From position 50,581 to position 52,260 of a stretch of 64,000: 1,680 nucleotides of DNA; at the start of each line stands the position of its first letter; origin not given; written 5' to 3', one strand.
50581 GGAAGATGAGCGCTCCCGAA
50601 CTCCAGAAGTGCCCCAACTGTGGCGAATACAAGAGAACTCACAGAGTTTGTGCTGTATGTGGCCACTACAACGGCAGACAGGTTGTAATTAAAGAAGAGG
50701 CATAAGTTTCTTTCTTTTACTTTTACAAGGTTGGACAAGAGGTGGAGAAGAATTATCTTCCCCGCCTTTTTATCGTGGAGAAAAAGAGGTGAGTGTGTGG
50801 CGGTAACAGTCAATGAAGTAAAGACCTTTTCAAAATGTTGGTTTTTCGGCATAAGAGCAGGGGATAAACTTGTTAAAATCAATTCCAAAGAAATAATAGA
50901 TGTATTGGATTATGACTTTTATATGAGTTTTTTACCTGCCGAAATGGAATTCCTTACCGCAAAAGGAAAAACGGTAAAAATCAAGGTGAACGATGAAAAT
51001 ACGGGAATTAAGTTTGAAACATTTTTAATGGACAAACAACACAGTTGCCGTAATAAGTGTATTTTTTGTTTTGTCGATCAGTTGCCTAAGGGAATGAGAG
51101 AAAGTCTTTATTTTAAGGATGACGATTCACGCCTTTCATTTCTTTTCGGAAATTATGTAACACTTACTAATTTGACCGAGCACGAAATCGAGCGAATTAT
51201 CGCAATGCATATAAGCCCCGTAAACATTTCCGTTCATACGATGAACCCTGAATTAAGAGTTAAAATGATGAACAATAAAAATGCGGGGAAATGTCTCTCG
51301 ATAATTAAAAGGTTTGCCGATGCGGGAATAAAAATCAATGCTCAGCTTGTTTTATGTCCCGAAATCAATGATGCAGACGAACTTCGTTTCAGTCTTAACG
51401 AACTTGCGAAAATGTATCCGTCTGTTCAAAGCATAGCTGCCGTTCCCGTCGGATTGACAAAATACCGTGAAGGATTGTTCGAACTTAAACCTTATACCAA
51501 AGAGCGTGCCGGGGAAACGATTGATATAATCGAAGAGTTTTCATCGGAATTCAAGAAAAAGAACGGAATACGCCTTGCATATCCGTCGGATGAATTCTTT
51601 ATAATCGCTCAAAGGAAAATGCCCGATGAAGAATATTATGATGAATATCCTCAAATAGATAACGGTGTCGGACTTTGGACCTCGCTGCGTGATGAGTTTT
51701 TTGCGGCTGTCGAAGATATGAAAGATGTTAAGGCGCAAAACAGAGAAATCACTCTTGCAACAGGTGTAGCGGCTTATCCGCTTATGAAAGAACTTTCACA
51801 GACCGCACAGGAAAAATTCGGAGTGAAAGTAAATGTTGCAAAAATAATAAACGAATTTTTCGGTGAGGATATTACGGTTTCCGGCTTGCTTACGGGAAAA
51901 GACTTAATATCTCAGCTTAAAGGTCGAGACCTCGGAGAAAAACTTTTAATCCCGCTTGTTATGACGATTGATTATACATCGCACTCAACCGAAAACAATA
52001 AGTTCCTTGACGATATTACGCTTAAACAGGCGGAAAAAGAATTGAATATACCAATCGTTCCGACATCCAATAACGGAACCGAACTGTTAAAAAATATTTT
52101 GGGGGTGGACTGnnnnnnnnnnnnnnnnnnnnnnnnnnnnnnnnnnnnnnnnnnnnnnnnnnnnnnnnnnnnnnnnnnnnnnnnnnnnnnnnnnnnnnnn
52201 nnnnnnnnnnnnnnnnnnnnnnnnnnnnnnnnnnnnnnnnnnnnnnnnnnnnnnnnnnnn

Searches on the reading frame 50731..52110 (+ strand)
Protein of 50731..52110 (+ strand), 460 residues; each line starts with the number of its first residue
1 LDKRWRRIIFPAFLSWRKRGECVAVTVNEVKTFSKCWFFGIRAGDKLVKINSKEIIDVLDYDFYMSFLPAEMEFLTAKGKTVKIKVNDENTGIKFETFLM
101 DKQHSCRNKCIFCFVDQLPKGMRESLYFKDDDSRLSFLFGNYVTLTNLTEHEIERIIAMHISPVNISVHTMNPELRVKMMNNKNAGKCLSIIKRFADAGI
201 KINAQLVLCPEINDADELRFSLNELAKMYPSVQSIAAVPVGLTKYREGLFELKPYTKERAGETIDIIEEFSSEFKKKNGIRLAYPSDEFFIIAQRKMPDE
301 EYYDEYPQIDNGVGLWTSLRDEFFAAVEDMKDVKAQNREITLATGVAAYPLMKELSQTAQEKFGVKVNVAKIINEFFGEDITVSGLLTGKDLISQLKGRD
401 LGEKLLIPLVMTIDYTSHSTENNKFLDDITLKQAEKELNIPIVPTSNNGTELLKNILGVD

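Call 10: search_protein_families(library=pfam, proteins=[window:50731-52110:+], max_evalue=0.001)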
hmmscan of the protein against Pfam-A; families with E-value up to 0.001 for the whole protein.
window:50731-52110:+ (460 aa): 4 families
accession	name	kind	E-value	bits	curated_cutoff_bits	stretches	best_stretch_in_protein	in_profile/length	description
PF04459.17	DUF512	-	5.4e-69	232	25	1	238-446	1-201/202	Protein of unknown function (DUF512)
PF19238.5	Radical_SAM_2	-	4.4e-67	224.9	26.7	1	87-235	3-151/151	Radical SAM-like domain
PF04055.27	Radical_SAM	-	1.3e-07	32.3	29.5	1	146-216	87-158/166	Radical SAM superfamily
PF17820.7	PDZ_6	-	5.2e-05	23.3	27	1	27-65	2-40/54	PDZ domain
